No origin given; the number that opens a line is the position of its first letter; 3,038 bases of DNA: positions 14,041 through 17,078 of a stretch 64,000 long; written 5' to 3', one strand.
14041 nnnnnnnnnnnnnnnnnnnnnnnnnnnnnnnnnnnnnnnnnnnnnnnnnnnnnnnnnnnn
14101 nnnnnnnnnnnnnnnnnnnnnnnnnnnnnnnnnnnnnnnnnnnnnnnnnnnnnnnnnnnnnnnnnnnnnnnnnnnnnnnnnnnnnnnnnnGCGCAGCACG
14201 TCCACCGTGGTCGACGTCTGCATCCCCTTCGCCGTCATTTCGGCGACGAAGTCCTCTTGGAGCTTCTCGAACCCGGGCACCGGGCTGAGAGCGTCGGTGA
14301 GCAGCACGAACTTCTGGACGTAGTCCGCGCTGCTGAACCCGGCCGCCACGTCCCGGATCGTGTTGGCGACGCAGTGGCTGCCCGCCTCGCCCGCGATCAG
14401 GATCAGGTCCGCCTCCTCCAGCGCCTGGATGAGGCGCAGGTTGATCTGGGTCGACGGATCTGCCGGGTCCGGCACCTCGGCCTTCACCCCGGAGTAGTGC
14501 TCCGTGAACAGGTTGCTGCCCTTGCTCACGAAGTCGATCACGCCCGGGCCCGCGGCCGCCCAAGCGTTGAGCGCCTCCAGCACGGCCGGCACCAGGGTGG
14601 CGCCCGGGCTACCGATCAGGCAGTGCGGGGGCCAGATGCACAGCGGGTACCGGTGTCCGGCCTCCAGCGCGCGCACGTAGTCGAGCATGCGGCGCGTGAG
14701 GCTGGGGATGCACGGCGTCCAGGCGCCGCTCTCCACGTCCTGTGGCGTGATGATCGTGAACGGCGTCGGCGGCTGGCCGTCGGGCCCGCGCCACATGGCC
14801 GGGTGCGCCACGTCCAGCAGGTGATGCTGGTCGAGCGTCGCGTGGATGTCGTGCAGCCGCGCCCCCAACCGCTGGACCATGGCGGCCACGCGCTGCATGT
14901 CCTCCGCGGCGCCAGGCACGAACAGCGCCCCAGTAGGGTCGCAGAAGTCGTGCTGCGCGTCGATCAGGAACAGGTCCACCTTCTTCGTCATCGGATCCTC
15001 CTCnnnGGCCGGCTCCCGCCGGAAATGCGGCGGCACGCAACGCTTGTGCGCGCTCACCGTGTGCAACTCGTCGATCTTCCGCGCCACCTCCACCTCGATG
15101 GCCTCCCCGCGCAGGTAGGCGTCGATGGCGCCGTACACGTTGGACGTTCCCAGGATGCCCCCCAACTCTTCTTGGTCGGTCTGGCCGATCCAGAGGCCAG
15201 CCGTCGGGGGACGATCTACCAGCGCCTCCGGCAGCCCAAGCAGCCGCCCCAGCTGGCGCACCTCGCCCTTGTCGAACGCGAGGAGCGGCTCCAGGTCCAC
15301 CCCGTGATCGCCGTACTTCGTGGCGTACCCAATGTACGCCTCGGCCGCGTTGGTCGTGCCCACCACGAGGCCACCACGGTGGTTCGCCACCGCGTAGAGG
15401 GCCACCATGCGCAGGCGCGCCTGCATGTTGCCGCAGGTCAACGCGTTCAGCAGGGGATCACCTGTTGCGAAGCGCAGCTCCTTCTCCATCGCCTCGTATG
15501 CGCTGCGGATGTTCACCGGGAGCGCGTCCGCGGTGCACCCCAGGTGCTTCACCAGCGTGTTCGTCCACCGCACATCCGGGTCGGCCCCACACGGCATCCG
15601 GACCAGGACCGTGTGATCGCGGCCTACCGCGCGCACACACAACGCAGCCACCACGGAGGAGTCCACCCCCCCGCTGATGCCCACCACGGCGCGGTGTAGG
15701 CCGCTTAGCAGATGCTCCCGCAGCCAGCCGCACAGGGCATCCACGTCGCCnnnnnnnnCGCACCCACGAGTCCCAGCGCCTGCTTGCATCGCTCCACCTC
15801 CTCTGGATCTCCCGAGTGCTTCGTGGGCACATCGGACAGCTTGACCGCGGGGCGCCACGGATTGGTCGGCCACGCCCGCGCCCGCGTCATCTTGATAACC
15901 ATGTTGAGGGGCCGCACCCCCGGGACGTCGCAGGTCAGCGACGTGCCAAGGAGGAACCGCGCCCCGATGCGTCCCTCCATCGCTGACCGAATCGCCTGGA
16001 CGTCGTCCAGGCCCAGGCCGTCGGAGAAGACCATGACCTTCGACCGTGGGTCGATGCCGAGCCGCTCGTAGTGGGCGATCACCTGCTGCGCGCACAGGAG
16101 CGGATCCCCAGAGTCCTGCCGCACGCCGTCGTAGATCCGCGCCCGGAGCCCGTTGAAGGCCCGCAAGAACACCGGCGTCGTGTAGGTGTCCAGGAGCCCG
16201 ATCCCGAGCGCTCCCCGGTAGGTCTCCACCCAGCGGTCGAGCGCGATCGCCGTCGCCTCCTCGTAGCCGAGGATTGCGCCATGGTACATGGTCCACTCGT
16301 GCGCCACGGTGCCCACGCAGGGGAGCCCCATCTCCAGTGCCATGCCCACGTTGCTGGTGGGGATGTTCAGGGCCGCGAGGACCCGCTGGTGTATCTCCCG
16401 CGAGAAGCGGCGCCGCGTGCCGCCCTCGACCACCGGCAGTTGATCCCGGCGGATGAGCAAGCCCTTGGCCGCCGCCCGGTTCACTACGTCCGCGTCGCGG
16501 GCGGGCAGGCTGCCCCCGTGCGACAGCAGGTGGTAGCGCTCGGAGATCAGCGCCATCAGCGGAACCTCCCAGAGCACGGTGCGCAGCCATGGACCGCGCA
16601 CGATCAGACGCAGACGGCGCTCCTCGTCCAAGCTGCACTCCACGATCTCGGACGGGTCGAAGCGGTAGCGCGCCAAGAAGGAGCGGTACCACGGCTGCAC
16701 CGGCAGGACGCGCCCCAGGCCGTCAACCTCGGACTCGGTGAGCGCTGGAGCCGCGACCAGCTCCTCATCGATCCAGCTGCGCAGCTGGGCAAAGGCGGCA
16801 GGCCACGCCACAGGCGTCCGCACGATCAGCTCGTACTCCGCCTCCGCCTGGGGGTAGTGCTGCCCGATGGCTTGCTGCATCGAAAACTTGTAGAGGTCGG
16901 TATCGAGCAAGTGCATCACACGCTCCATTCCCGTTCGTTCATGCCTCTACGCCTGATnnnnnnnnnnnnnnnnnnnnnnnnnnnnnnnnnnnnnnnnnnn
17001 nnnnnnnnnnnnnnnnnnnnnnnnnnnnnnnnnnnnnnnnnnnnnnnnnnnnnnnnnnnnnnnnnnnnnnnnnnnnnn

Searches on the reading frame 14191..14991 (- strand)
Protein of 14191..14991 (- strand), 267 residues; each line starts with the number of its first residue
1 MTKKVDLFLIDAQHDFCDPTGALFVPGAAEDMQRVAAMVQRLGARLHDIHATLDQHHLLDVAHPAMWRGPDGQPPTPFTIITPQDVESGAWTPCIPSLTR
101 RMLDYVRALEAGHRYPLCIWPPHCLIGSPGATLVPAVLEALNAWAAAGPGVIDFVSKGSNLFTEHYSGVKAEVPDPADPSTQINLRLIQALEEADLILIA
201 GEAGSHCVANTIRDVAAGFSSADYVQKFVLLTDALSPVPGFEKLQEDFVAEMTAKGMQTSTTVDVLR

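Call 4: search_protein_families(library=pfam, proteins=[window:14191-14991:-], max_evalue=0.1)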
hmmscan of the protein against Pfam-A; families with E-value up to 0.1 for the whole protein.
window:14191-14991:- (267 aa): 1 family
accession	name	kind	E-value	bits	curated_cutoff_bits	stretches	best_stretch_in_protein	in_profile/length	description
PF00857.26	Isochorismatase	-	0.027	15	27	0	187-216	104-135/175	Isochorismatase domain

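Call 5: search_protein_families(library=padloc, proteins=[window:14191-14991:-], max_evalue=0.1)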
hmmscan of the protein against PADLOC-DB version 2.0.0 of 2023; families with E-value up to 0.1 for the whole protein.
window:14191-14991:- (267 aa): 0 families

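Call 6: search_protein_families(library=ncbifam, proteins=[window:14191-14991:-], max_evalue=0.1)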
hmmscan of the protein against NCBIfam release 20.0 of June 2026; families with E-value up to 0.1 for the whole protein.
window:14191-14991:- (267 aa): 1 family
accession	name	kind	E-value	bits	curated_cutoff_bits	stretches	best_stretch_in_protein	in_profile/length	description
NF008623.0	PRK11609.1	equivalog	2.8e-06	27.3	174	1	5-57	4-55/213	bifunctional nicotinamidase/pyrazinamidase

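Call 7: search_protein_families(library=phrogs, proteins=[window:14191-14991:-], max_evalue=0.01)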
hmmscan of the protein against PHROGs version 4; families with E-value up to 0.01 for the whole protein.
window:14191-14991:- (267 aa): 1 family
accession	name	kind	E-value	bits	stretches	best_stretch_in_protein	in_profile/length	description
phrog_19305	-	unknown function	0.0051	17.7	0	2-63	2-63/199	-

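Call 62: search_solved_structures(query=A2, max_evalue=0.01, show_alignments=1)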
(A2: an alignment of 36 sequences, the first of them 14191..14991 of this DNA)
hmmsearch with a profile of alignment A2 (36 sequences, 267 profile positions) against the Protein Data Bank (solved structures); distinct sequences matched with E-value up to 0.01: 13.
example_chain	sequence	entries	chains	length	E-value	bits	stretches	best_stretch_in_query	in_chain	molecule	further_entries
2h0r_A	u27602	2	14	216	5.4e-15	58.3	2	118-259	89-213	Nicotinamidase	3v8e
29iv_A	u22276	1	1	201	5.7e-09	38.6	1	119-244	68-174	nicotinamidase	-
1ilw_A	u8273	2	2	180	1.4e-08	37.3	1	6-62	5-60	180 aa long hypothetical Pyrazinamidase/nicotinamidase | 180aa long hypothetical Pyrazinamidase/Nicotinamidase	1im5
3pl1_A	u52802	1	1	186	1.6e-07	33.9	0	7-38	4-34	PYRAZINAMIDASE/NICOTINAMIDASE PNCA (PZase)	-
3r2j_A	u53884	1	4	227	3.5e-06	29.4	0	120-240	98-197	Alpha/beta-hydrolase-like protein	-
2wt9_A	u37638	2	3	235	7.8e-06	28.3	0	117-266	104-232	NICOTINAMIDASE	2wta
3irv_A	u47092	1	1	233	4.6e-05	25.8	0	4-41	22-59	CYSTEINE HYDROLASE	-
3o90_A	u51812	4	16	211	0.0013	21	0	6-64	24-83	nicotinamidase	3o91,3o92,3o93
9u8m_A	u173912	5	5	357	0.0025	20.1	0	119-216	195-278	nicotinamidase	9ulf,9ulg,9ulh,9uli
3o94_A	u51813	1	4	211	0.0027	20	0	6-65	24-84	nicotinamidase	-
5zn8_A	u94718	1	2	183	0.0038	19.5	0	4-64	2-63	Isochorismatase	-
6a8l_A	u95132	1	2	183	0.004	19.4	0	4-65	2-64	Isochorismatase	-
3hu5_A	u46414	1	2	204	0.009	18.3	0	4-44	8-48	Isochorismatase family protein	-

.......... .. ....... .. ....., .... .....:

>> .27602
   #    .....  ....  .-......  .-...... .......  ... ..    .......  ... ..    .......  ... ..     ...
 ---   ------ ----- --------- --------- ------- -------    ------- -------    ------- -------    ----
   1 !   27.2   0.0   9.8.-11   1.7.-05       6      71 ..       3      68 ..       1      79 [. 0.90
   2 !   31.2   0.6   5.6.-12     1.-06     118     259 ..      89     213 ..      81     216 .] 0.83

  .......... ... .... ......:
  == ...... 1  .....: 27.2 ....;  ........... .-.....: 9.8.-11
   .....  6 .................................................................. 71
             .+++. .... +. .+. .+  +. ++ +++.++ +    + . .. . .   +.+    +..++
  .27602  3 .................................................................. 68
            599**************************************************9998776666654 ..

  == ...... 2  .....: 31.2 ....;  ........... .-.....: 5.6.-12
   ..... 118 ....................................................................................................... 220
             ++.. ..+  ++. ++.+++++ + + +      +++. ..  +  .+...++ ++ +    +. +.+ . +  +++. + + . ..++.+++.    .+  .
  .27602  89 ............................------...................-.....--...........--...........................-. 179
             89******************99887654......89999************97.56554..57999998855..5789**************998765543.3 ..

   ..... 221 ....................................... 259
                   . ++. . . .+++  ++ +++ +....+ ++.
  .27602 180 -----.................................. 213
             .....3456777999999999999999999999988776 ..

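Call 105: find_homologous_proteins(query=window:14191-14991:-, max_evalue=0.001)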
Query window:14191-14991:- (267 aa): 2798 proteins with E <= 0.001 among 6412 candidates; the best 120 are listed.
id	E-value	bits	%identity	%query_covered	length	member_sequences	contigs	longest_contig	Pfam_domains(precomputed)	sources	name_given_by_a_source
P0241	2.1e-178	609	100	100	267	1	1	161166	-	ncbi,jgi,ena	ncbi:MAG: hypothetical protein WC683_01425 [bacterium]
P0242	6.1e-146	503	81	99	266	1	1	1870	-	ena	-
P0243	3.6e-141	487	78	99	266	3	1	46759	-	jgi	jgi:nicotinamidase-related amidase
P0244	1.7e-136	472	76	99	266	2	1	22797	-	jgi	jgi:nicotinamidase-related amidase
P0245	2.1e-136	472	78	99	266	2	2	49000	-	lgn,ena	-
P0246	2.2e-133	462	76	99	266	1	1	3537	-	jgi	jgi:nicotinamidase-related amidase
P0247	1.8e-131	455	74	99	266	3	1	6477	-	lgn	-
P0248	1.9e-129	449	72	99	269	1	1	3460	PF00857.27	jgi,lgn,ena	-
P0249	4.5e-129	448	72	99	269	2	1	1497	-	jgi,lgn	jgi:nicotinamidase/pyrazinamidase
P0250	4.1e-128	445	71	99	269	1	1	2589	-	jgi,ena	-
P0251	2.3e-127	442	68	99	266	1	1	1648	-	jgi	jgi:nicotinamidase-related amidase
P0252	3.1e-127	442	70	99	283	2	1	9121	-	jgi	-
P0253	2.8e-126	438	69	99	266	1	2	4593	-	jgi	jgi:nicotinamidase-related amidase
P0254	2.0e-125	436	71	99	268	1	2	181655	-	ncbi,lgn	-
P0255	1.3e-122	426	69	99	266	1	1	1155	-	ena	-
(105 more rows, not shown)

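Call 106: find_encoding_contigs(protein=P0243, flank=9000, max_places=2)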
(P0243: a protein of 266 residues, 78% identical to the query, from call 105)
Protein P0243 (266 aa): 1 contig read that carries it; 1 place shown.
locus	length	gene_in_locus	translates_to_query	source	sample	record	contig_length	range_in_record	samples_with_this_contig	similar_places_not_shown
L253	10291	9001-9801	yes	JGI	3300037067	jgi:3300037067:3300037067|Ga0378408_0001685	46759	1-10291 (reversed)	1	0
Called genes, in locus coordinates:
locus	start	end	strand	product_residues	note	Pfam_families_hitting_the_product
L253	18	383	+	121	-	-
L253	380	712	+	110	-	-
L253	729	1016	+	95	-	-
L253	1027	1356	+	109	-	-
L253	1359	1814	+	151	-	-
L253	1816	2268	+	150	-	PF18907:DUF5662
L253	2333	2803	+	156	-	-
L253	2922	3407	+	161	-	-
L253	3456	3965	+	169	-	-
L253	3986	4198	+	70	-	-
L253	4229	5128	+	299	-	-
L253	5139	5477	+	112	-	-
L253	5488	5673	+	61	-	-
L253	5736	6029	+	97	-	-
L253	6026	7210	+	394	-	PF17767:NAPRTase_N, PF04095:NAPRTase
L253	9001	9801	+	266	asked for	-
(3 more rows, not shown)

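Call 107: find_encoding_contigs(protein=P0247, flank=9000, max_places=2)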
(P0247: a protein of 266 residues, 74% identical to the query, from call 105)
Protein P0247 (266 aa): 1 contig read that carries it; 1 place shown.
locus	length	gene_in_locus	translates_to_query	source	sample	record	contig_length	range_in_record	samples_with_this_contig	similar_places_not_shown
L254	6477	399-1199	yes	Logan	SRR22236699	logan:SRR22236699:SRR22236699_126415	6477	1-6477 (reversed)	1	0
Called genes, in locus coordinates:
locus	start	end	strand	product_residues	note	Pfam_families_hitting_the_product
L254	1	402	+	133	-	?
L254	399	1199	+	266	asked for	-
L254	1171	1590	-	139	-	-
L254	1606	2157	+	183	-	-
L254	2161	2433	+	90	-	-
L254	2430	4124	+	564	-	-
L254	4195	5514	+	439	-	PF01139:RtcB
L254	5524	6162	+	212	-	-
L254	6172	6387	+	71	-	-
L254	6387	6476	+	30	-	?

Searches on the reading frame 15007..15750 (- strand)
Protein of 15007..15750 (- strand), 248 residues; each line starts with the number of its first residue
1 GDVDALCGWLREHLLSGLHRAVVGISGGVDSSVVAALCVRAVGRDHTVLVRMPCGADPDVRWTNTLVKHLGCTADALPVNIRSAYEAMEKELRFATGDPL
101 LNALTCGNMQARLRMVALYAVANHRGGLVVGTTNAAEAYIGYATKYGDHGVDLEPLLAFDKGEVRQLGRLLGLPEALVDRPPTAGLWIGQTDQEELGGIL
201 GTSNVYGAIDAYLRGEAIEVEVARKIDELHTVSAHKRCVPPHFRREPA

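Call 101: search_protein_families(library=pfam, proteins=[window:15007-15750:-], max_evalue=0.001)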
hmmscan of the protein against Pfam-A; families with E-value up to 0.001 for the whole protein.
window:15007-15750:- (248 aa): 2 families
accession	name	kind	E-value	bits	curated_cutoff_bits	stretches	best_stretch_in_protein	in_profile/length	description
PF02540.23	NAD_synthase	-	4e-56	190.3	21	1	4-240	3-242/242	NAD synthase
PF00733.27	Asn_synthase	-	3.7e-05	24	21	1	25-93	24-93/354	Asparagine synthase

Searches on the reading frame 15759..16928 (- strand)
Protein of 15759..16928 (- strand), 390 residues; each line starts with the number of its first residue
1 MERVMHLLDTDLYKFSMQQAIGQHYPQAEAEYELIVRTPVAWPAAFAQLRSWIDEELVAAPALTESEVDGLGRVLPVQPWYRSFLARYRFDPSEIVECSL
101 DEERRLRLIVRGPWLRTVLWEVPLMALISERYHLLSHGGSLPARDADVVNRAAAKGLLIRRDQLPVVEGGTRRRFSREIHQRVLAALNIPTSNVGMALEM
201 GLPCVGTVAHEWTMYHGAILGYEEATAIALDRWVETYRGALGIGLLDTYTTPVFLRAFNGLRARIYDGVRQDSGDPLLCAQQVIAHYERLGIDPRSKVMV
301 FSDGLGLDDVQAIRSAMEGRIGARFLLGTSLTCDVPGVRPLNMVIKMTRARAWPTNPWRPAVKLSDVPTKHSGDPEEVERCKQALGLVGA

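Call 101: search_protein_families(library=pfam, proteins=[window:15759-16928:-], max_evalue=0.001)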
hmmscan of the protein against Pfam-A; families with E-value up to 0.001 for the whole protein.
window:15759-16928:- (390 aa): 2 families
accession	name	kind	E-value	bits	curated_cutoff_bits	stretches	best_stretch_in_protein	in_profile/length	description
PF04095.22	NAPRTase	-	7e-40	137.7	20.8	1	169-385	6-235/239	Nicotinate phosphoribosyltransferase (NAPRTase) family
PF17767.7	NAPRTase_N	-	4.2e-23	82.5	32.6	1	8-129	1-125/125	Nicotinate phosphoribosyltransferase (NAPRTase) N-terminal domain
